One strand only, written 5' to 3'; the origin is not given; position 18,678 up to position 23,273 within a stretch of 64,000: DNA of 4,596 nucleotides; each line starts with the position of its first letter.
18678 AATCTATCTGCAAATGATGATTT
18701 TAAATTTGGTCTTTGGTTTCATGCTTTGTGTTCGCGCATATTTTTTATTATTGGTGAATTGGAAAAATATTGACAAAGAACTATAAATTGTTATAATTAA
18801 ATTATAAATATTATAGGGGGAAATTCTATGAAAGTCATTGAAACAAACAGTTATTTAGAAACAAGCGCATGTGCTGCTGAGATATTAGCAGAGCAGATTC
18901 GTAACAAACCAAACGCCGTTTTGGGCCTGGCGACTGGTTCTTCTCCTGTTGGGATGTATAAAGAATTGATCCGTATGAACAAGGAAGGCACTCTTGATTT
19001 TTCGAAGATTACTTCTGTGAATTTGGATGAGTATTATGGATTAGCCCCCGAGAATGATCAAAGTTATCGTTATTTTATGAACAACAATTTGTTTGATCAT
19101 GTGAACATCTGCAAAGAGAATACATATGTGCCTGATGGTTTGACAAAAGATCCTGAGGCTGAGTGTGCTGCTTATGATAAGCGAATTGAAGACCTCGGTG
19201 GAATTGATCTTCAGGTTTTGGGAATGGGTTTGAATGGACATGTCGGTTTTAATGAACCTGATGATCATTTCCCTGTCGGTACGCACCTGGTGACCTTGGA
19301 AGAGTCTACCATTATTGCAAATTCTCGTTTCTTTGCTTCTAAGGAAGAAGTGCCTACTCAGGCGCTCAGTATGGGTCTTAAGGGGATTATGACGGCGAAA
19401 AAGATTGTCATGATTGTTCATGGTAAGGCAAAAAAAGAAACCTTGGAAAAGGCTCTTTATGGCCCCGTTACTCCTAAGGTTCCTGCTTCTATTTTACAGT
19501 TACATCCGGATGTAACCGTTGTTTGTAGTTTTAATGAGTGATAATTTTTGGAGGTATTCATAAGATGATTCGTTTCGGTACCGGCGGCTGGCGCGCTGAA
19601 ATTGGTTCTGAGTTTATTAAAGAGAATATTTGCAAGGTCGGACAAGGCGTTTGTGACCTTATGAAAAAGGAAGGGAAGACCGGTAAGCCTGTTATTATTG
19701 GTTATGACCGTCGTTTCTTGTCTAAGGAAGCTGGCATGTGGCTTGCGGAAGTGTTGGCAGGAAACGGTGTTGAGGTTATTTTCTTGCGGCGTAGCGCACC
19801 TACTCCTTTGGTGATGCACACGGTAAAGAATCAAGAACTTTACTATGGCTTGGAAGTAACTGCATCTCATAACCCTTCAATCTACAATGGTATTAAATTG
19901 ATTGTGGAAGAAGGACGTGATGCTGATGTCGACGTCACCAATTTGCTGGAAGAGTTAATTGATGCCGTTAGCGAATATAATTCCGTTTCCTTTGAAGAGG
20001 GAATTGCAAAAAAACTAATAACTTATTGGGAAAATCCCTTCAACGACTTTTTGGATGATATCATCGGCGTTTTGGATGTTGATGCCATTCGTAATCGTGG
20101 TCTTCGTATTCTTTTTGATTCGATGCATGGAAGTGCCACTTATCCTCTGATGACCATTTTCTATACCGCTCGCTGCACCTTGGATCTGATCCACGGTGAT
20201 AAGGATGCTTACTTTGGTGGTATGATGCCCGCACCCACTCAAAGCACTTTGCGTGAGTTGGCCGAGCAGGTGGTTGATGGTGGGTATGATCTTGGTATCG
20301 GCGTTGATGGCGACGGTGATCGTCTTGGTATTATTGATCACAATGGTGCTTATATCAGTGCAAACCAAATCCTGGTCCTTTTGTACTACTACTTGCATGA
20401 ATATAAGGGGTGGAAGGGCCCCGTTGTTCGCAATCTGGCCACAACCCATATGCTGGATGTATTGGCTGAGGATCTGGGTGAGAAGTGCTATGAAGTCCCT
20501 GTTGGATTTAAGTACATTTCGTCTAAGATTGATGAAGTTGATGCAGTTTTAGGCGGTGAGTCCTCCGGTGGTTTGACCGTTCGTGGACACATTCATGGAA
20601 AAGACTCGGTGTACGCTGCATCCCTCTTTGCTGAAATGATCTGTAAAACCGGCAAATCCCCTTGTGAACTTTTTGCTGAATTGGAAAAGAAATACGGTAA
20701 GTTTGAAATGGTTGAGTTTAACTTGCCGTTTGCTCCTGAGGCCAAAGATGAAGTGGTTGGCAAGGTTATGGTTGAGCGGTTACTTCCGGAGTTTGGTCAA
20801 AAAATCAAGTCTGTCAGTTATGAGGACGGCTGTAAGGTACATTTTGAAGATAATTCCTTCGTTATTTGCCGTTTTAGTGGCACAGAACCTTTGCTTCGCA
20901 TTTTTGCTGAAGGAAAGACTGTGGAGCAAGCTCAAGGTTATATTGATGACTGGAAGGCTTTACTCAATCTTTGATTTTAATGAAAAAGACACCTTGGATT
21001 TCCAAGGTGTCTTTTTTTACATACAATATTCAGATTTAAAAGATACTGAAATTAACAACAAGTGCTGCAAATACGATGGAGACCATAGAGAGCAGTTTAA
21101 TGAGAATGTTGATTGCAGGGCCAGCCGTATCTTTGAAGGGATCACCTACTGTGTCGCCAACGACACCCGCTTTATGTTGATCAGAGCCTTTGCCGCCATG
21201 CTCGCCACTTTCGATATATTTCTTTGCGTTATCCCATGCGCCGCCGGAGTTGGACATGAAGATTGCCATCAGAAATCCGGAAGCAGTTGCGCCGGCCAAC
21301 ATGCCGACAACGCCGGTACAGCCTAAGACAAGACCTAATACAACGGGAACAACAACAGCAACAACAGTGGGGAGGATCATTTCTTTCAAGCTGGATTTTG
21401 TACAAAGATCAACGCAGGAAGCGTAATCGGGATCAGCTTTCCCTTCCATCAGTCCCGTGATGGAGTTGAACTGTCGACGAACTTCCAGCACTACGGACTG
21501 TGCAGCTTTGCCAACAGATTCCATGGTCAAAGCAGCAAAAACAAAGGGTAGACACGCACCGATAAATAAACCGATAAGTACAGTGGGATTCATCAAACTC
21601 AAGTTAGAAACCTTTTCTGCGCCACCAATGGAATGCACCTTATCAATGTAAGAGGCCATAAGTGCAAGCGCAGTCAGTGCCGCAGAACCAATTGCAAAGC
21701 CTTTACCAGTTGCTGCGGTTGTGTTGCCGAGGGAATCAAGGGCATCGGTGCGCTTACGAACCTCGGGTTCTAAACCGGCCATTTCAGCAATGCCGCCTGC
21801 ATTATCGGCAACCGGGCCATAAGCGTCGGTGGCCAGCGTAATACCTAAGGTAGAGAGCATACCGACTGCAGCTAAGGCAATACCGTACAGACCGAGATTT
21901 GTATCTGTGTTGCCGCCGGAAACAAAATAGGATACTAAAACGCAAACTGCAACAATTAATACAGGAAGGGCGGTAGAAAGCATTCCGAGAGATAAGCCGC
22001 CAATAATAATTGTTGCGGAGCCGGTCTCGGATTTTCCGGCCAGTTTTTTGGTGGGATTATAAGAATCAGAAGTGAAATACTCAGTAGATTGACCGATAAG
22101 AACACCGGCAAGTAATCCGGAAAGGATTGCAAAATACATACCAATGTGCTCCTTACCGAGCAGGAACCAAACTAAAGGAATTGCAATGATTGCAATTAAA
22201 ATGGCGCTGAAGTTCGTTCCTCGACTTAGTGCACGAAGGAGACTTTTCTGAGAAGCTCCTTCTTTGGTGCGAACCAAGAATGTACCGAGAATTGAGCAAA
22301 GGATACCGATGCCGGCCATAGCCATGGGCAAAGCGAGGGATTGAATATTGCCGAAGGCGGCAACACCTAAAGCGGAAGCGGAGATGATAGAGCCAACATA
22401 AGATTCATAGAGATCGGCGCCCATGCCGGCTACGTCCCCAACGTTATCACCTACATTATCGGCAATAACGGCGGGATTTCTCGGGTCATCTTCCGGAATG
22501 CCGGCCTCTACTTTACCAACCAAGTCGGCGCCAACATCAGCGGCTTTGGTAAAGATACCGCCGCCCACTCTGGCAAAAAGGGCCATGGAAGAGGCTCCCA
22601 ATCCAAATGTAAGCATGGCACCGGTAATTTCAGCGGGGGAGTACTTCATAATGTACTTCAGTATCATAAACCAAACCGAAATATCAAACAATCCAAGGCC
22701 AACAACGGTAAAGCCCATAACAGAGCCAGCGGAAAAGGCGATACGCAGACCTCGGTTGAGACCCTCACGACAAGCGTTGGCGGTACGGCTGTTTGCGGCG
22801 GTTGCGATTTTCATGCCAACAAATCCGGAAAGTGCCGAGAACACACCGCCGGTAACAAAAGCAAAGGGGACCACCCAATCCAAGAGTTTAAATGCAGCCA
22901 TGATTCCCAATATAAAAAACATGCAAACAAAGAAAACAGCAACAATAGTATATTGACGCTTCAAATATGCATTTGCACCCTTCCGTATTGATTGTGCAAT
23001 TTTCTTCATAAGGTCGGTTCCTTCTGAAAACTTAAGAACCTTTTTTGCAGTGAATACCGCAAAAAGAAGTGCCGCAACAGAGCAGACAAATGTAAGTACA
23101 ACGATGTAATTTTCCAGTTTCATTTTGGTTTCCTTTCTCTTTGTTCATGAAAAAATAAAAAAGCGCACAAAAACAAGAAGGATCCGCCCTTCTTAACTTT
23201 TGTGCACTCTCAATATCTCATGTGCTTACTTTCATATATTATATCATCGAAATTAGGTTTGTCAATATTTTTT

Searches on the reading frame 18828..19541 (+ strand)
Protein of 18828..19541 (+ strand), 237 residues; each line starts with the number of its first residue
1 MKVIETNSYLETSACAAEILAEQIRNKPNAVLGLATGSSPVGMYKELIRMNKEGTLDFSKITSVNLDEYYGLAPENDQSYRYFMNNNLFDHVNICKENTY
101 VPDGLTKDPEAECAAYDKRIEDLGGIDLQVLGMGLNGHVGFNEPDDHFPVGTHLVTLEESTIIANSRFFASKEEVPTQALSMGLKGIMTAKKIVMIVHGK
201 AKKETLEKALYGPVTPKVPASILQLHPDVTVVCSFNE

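Call 5: search_protein_families(library=pfam, proteins=[window:18828-19541:+], max_evalue=0.001)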
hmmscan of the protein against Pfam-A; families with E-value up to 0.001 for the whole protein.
window:18828-19541:+ (237 aa): 1 family
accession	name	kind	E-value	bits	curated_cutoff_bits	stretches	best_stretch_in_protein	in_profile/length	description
PF01182.26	Glucosamine_iso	-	7.8e-23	81.9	27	1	16-224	14-217/225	Glucosamine-6-phosphate isomerases/6-phosphogluconolactonase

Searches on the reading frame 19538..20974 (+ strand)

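Call 5: search_protein_families(library=pfam, proteins=[window:19538-20974:+], max_evalue=0.001)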
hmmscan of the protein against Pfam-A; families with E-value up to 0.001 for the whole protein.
window:19538-20974:+ (478 aa): 4 families
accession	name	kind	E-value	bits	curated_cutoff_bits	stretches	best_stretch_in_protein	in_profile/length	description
PF02878.22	PGM_PMM_I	-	7.5e-33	113.6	22.5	1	12-147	3-137/138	Phosphoglucomutase/phosphomannomutase, alpha/beta/alpha domain I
PF02880.22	PGM_PMM_III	-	6.6e-26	91.1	20.7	1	276-386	3-115/115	Phosphoglucomutase/phosphomannomutase, alpha/beta/alpha domain III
PF02879.22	PGM_PMM_II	-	1.1e-19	71.3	29.3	1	170-270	2-103/103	Phosphoglucomutase/phosphomannomutase, alpha/beta/alpha domain II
PF00408.26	PGM_PMM_IV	-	2.8e-07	31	23.1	1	428-470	22-63/68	Phosphoglucomutase/phosphomannomutase, C-terminal domain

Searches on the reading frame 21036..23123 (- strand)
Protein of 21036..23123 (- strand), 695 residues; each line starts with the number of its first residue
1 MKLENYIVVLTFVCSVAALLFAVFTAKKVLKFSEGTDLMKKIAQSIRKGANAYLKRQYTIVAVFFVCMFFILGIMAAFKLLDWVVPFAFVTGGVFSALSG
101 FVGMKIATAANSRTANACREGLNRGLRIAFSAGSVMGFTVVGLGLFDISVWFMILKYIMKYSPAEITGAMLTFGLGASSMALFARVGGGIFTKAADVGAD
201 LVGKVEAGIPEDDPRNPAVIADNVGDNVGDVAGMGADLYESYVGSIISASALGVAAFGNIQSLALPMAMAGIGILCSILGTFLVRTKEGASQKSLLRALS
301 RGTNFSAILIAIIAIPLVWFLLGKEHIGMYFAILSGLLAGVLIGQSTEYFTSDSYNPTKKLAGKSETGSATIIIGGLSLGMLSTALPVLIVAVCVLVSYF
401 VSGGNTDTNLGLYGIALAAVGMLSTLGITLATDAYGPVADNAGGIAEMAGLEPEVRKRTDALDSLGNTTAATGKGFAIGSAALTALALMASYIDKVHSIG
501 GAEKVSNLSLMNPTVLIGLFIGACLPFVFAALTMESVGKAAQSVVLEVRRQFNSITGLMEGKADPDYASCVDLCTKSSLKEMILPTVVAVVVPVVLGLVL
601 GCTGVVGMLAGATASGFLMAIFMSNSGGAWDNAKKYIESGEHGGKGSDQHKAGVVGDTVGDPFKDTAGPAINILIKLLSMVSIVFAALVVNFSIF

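Call 5: search_protein_families(library=pfam, proteins=[window:21036-23123:-], max_evalue=0.001)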
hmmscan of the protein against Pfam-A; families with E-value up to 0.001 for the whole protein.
window:21036-23123:- (695 aa): 1 family
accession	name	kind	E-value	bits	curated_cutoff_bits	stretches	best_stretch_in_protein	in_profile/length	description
PF03030.21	H_PPase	-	2.1e-274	912.6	29.7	1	16-685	1-645/645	Inorganic H+ pyrophosphatase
